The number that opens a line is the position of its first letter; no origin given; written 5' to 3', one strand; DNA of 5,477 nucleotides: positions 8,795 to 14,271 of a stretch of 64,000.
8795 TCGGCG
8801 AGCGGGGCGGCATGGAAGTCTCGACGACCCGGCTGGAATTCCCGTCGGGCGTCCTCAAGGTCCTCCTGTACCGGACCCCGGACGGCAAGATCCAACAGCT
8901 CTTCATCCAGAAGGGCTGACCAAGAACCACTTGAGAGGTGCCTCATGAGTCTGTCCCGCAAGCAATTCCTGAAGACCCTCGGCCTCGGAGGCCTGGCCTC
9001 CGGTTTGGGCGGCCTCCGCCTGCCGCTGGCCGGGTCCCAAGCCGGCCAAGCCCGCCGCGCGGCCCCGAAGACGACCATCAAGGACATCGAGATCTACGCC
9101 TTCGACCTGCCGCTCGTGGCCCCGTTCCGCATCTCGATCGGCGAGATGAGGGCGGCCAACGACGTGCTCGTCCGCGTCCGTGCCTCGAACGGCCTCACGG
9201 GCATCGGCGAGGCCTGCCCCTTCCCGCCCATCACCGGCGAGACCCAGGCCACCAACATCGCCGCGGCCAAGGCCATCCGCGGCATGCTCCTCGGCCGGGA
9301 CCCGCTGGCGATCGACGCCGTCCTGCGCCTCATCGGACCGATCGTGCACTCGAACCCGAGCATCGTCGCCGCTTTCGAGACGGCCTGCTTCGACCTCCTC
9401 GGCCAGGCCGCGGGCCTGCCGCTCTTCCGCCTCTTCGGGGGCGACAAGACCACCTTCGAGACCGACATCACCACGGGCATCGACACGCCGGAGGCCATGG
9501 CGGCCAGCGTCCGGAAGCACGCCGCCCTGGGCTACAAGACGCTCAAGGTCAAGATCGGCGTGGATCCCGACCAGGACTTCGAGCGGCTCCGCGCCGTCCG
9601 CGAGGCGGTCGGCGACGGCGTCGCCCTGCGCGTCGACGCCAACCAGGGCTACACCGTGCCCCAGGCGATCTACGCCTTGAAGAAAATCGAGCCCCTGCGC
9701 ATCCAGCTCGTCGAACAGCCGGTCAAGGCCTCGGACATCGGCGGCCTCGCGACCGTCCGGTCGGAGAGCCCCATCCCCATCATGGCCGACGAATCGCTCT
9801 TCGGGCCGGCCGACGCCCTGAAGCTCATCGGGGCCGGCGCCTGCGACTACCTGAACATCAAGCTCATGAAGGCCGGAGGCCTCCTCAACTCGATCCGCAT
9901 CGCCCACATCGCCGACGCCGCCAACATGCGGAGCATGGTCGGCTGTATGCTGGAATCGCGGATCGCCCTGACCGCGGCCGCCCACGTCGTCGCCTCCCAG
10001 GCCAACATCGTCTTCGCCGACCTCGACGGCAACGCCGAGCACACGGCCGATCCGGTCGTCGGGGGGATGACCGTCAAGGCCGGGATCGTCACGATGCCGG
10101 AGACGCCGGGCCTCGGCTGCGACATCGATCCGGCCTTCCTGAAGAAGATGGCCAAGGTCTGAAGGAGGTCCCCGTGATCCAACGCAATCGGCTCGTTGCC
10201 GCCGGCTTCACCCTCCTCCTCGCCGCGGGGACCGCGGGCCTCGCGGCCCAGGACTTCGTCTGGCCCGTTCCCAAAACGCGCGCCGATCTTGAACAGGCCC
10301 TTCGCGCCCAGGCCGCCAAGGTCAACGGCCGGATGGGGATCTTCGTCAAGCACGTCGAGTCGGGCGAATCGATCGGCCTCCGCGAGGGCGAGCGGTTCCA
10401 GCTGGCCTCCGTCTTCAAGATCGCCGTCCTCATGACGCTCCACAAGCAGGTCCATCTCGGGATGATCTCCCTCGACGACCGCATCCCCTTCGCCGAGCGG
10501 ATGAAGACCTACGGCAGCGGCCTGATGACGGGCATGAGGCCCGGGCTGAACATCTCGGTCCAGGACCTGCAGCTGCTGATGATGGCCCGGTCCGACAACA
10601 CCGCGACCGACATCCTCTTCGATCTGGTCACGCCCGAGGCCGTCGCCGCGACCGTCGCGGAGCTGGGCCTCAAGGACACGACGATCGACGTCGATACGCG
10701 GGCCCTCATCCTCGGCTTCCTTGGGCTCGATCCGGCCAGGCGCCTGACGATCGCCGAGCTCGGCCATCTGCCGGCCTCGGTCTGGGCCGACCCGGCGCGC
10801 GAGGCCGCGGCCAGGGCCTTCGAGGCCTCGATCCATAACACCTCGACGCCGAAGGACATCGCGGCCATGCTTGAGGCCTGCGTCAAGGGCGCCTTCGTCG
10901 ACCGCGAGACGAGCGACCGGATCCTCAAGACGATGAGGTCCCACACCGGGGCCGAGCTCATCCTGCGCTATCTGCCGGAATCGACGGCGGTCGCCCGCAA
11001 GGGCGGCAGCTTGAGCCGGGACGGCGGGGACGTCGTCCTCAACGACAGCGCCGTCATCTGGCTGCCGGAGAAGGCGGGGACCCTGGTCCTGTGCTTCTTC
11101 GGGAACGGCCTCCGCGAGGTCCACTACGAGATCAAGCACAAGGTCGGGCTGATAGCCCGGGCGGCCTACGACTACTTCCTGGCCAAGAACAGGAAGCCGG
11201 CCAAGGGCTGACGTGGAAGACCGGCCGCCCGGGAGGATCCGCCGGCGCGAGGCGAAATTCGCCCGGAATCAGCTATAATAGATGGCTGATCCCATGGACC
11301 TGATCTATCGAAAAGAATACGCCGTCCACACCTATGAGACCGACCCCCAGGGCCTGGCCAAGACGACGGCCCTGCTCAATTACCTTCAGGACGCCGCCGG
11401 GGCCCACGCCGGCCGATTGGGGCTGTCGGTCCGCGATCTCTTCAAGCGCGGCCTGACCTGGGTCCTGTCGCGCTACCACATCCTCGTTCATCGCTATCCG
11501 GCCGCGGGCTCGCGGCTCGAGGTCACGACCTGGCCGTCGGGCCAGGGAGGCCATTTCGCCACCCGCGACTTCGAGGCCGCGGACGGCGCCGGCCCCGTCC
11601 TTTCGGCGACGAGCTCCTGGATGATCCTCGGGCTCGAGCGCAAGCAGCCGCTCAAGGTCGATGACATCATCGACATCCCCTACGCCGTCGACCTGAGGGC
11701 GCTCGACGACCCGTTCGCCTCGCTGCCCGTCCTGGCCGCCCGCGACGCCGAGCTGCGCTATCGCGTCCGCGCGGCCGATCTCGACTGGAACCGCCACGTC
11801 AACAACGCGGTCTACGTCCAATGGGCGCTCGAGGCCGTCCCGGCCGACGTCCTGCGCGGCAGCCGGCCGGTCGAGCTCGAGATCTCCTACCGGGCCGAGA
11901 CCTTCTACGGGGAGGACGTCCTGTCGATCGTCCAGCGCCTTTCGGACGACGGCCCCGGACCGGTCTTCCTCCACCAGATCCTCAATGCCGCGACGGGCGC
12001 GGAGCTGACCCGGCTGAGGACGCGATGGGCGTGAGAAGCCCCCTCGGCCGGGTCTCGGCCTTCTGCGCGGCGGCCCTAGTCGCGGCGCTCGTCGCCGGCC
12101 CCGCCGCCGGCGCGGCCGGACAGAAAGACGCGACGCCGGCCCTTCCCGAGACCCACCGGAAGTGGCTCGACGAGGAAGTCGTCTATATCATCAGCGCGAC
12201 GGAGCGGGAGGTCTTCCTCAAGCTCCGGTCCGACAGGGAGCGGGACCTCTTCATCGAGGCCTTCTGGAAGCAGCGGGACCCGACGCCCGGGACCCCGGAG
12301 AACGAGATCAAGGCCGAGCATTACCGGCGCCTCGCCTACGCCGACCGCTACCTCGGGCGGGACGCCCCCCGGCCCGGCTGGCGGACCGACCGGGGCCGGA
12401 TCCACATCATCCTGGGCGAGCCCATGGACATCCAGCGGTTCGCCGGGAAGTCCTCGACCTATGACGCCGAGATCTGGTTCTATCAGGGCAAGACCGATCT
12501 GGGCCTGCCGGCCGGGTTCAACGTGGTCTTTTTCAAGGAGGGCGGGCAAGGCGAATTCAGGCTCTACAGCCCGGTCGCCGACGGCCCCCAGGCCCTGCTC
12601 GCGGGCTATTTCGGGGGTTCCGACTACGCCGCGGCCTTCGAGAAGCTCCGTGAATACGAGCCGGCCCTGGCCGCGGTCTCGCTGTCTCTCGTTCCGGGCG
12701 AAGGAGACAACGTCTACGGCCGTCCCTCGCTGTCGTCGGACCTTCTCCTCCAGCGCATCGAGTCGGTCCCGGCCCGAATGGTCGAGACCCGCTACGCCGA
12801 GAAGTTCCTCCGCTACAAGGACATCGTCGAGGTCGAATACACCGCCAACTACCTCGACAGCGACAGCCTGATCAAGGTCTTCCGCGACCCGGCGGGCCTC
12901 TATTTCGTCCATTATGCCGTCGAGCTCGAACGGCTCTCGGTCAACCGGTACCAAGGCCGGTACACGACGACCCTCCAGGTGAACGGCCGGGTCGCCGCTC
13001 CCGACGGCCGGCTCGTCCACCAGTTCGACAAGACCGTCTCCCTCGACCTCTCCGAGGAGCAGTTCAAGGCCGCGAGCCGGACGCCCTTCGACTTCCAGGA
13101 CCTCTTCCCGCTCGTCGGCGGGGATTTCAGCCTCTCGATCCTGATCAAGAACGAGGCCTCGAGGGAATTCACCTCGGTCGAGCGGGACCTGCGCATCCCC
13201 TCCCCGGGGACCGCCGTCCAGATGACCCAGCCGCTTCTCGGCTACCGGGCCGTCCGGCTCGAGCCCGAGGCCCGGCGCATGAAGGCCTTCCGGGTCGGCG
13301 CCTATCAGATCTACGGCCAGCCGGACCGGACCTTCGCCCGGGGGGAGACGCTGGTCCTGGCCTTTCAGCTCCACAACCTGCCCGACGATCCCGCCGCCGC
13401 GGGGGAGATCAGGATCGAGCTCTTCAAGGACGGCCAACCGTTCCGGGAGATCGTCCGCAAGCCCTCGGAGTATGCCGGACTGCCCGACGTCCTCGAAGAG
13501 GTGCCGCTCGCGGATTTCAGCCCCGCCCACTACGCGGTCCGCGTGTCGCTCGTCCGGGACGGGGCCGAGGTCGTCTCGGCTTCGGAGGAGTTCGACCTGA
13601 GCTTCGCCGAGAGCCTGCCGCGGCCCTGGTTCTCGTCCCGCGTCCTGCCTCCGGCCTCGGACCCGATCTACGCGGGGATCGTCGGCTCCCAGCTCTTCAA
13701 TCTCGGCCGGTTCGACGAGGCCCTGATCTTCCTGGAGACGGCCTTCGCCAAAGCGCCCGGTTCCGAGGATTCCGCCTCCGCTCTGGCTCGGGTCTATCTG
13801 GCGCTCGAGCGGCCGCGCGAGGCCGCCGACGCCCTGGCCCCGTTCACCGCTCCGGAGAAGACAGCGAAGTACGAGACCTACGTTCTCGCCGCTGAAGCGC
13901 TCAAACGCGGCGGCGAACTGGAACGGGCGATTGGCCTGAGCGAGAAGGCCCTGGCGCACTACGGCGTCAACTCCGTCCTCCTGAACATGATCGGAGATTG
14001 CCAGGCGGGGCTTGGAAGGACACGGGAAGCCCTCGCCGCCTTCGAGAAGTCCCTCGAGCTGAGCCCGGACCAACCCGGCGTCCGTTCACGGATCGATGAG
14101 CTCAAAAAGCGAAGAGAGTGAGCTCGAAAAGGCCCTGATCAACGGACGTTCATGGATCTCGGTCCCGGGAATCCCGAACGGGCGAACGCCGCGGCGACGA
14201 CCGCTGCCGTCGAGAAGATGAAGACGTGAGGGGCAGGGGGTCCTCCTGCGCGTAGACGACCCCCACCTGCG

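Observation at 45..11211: Coherent, almost entirely exported locus that looks like a D-amino-acid peptide (muropeptide) scavenging system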

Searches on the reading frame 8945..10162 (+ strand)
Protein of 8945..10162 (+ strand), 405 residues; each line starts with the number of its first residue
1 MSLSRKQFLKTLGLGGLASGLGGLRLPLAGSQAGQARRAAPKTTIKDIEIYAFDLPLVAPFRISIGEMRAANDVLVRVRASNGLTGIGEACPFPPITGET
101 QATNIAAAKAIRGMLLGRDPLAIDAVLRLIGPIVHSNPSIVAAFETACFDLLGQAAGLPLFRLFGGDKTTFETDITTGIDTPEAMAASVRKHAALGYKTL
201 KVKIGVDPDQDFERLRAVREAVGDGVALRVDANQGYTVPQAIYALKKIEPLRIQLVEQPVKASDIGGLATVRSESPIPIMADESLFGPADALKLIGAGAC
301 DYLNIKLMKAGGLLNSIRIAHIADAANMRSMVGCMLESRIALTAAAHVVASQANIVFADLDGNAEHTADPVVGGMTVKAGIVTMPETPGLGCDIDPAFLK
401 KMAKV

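Call 4: search_protein_families(library=pfam, proteins=[window:8945-10162:+], max_evalue=0.01)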
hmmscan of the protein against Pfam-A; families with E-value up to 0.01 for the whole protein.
window:8945-10162:+ (405 aa): 3 families
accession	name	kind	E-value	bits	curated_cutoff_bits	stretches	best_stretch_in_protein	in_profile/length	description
PF13378.12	MR_MLE_C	-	7.5e-60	202.8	29.4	1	185-396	2-217/219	Enolase C-terminal domain-like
PF02746.21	MR_MLE_N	-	9.6e-15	55.3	22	1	56-165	11-117/117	Mandelate racemase / muconate lactonizing enzyme, N-terminal domain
PF07476.17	MAAL_C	-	0.0035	17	27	1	273-348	136-212/249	Methylaspartate ammonia-lyase C-terminus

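Call 5: search_protein_families(library=ncbifam, proteins=[window:8945-10162:+], max_evalue=0.001)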
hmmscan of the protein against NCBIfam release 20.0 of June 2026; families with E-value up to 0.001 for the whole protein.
window:8945-10162:+ (405 aa): 18 families
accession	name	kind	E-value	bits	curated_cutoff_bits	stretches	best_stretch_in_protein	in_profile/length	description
NF041118.1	A_G_epim_Thtga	equivalog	3.9e-66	223.5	500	1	45-363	3-320/341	L-Ala-D/L-Glu epimerase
TIGR02534.1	mucon_cyclo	subfamily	1.9e-57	195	334.95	1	45-400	1-363/368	muconate/chloromuconate family cycloisomerase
NF042940.1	racemase_DgcA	equivalog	1.9e-49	168.6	400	1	52-386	5-318/323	N-acetyl-D-Glu racemase DgcA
NF043002.1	HProlDhtase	equivalog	4e-44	151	500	1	45-393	3-353/366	cis-3-hydroxy-L-proline dehydratase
NF011708.0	PRK15129.1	equivalog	5.7e-34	117.6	343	1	47-380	3-317/321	L-Ala-D/L-Glu epimerase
NF047820.1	TalGalacDh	equivalog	9.2e-33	113.6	500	1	74-392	39-354/371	L-talarate/galactarate dehydratase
NF010624.0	PRK14017.1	equivalog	2.4e-32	112.4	311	1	74-404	16-362/382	galactonate dehydratase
TIGR01928.1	menC_lowGC_arch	equivalog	4.4e-29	101.5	200.65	1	51-352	1-300/325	o-succinylbenzoate synthase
NF040866.1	AraD_Arch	equivalog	3.8e-28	98.5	650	1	74-401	35-368/372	arabinonate dehydratase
NF043051.1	ManoateDhtManD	equivalog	6.5e-28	97.7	550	2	214-400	194-381/403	D-mannonate dehydratase ManD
TIGR01927.1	menC_gam_Gplu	equivalog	4.4e-27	95.2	130.55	1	51-351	1-281/307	o-succinylbenzoate synthase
NF040790.2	glucon_galact_dh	equivalog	1.2e-26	93.4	750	1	69-402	21-369/390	bifunctional D-gluconate/D-galactonate dehydratase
NF011654.0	PRK15072.1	subfamily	1.8e-25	89.7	430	2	215-398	196-380/404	D-galactonate dehydratase family protein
NF002782.0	PRK02901.1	equivalog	3.8e-25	88.6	288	1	185-357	89-263/328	o-succinylbenzoate synthase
NF002739.0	PRK02714.1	equivalog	4.8e-17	62.4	259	1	51-350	8-288/320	o-succinylbenzoate synthase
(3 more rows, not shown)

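Call 6: search_solved_structures(query=window:8945-10162:+, max_evalue=1e-20)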
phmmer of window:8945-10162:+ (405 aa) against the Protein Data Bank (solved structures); distinct sequences matched with E-value up to 1e-20: 80 (the best 60 are shown).
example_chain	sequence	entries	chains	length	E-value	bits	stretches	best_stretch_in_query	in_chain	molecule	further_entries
3q45_A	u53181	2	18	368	4.3e-76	260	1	45-404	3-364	Mandelate racemase/muconate lactonizing enzyme family; possible chloromuconate cycloisomer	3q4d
3jva_A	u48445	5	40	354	1.4e-75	258.3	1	45-392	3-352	Dipeptide Epimerase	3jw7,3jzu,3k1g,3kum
1jpm_A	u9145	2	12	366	4.7e-72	246.7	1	48-400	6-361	L-Ala-D/L-Glu Epimerase | similar to chloromuconate cycloisomerase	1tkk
3rit_A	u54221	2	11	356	2.1e-62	214.9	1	45-392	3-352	Dipeptide epimerase | Putative chloromuconate cycloisomerase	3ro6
2p88_A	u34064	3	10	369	5.4e-61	210.3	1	46-401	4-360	Mandelate racemase/muconate lactonizing enzyme family protein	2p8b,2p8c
3ik4_A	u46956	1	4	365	6.1e-52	180.5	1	42-395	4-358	Mandelate racemase/muconate lactonizing protein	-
3u9i_A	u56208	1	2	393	2.2e-50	175.4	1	41-384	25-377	Mandelate racemase/muconate lactonizing enzyme, C-terminal domain protein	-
3s5s_A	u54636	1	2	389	7.3e-49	170.4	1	42-379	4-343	Mandelate racemase/muconate lactonizing enzyme family protein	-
2zad_A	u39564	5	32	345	5.9e-46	160.8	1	59-363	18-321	Muconate cycloisomerase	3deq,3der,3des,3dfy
3iji_A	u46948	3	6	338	3.7e-43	151.6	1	51-392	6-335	Muconate cycloisomerase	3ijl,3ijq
2qdd_A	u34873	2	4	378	2.9e-42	148.7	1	47-399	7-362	Mandelate racemase/muconate lactonizing enzyme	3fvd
3r0k_A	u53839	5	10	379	8.9e-41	143.7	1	45-361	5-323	Enzyme of enolase superfamily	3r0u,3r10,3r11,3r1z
3i6e_A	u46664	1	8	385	9.4e-40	140.4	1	48-401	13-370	Muconate cycloisomerase I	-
2qde_A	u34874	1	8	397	4.5e-39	138.1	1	49-352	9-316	Mandelate racemase/muconate lactonizing enzyme family protein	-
1muc_A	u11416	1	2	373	5.9e-39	137.8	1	45-403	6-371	MUCONATE LACTONIZING ENZYME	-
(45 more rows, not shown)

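Call 23: search_solved_structures(query=window:8945-10162:+, max_evalue=1e-60, show_alignments=4)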
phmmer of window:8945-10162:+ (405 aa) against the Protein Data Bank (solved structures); distinct sequences matched with E-value up to 1e-60: 5.
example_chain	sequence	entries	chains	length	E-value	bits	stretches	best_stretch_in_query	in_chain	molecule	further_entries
3q45_A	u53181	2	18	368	4.3e-76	260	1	45-404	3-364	Mandelate racemase/muconate lactonizing enzyme family; possible chloromuconate cycloisomer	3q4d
3jva_A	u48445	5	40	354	1.4e-75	258.3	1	45-392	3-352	Dipeptide Epimerase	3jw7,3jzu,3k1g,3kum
1jpm_A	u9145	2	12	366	4.7e-72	246.7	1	48-400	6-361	L-Ala-D/L-Glu Epimerase | similar to chloromuconate cycloisomerase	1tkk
3rit_A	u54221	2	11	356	2.1e-62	214.9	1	45-392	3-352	Dipeptide epimerase | Putative chloromuconate cycloisomerase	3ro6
2p88_A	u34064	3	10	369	5.4e-61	210.3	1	46-401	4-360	Mandelate racemase/muconate lactonizing enzyme family protein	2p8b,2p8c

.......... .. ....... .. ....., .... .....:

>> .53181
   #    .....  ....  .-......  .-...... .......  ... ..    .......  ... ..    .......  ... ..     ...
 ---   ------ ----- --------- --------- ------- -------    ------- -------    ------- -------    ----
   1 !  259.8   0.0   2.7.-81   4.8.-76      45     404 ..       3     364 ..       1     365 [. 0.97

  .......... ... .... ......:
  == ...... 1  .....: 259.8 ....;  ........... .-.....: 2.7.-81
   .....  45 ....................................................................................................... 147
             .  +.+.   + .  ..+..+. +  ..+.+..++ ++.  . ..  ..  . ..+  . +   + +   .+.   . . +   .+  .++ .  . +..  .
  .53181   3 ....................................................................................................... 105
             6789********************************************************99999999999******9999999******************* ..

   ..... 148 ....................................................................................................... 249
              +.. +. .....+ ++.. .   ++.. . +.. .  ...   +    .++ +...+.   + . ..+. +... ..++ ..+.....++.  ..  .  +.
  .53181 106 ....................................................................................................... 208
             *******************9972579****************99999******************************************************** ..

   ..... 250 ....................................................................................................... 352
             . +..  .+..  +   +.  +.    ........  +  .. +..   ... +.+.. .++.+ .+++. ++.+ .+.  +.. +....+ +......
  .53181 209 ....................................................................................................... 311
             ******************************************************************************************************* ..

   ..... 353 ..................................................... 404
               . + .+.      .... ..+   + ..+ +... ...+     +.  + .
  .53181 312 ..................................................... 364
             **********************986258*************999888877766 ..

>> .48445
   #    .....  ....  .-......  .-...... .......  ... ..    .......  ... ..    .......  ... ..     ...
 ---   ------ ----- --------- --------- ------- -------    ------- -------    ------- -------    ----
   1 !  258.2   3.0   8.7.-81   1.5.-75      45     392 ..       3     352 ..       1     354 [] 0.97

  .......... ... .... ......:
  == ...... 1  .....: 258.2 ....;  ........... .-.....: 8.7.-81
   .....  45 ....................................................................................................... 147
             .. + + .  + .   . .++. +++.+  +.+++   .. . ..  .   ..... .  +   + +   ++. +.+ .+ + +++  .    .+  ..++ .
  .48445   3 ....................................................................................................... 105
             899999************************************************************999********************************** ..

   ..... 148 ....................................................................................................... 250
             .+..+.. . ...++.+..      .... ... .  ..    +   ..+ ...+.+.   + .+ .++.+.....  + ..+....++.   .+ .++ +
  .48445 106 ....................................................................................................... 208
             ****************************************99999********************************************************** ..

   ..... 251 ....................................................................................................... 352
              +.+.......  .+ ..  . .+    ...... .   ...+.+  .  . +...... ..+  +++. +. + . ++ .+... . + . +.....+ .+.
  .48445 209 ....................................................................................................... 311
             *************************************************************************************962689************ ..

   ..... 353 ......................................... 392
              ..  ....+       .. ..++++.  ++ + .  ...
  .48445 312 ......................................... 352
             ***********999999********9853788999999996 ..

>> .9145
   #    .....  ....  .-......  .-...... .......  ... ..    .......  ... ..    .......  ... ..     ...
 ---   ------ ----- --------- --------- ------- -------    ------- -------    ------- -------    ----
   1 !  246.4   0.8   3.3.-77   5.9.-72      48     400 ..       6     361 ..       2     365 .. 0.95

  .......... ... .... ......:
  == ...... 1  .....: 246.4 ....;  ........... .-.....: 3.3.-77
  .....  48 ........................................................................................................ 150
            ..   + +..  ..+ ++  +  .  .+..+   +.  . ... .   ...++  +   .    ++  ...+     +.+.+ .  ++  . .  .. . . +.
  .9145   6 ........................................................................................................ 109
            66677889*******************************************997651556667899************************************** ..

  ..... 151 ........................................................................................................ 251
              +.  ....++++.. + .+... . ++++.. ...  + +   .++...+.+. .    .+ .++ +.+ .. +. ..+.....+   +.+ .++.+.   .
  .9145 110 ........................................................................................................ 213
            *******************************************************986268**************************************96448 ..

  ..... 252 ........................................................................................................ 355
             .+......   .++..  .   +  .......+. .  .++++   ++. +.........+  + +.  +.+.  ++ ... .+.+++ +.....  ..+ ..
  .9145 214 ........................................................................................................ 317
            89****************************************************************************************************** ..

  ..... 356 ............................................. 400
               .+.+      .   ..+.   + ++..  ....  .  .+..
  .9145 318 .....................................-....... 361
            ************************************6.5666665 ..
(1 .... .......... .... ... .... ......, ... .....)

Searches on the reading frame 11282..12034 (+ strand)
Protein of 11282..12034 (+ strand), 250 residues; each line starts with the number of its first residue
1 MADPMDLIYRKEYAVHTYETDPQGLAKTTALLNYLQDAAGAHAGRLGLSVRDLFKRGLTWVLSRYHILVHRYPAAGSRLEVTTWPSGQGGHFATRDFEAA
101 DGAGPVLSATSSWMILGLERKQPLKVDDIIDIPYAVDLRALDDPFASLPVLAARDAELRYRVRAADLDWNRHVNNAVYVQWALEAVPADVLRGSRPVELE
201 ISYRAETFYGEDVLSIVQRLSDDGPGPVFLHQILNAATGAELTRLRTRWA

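Call 4: search_protein_families(library=pfam, proteins=[window:11282-12034:+], max_evalue=0.01)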
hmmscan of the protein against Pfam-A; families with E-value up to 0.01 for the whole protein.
window:11282-12034:+ (250 aa): 3 families
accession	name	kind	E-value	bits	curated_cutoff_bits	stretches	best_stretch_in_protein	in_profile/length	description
PF01643.23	Acyl-ACP_TE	-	7.3e-24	84.4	23.7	1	8-128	3-125/131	Acyl-ACP thioesterase N-terminal domain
PF20791.3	Acyl-ACP_TE_C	-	3.3e-20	72.6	21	1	155-249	7-99/101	Acyl-ACP thioesterase C-terminal domain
PF13279.12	4HBT_2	-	9.3e-09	36.2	25.5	0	162-186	1-25/122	Thioesterase-like superfamily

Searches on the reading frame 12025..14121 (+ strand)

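Call 4: search_protein_families(library=pfam, proteins=[window:12025-14121:+], max_evalue=0.01)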
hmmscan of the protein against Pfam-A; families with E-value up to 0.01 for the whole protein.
window:12025-14121:+ (698 aa): 14 families
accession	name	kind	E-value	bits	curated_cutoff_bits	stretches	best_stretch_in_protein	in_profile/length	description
PF20094.4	GWxTD_dom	-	3e-12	47.1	26.9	1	46-156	31-129/172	GWxTD domain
PF07719.23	TPR_2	-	2e-10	40.4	27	1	652-682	3-33/34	Tetratricopeptide repeat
PF14559.12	TPR_19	-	2.6e-09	37.7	25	1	560-605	4-49/68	Tetratricopeptide repeat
PF13424.12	TPR_12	-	5.1e-09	36.7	30.1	2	618-680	5-75/77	Tetratricopeptide repeat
PF00515.34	TPR_1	-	1.3e-08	34.7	27.8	1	653-682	4-33/34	Tetratricopeptide repeat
PF13181.12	TPR_8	-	6e-08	32.7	25.7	1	653-682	4-33/34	Tetratricopeptide repeat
PF13428.12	TPR_14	-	1.1e-07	32.2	23.5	0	555-589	9-43/44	Tetratricopeptide repeat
PF12895.13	ANAPC3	-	2.3e-07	31.4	27.2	0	557-604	33-79/82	Anaphase-promoting complex, cyclosome, subunit 3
PF13176.12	TPR_7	-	6.4e-05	23.2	27.9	0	653-684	2-33/36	Tetratricopeptide repeat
PF13431.12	TPR_17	-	0.00016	22.1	24.4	0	640-670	3-33/34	Tetratricopeptide repeat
PF13371.12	TPR_9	-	0.00029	21.2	35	0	659-686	38-65/73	Tetratricopeptide repeat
PF13174.12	TPR_6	-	0.0026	18.7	26.3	0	655-682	5-32/33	Tetratricopeptide repeat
PF12968.13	DUF3856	-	0.006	17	27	0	611-678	17-83/143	Domain of Unknown Function (DUF3856)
PF13432.12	TPR_16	-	0.0084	17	32.7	1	622-684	3-65/65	Tetratricopeptide repeat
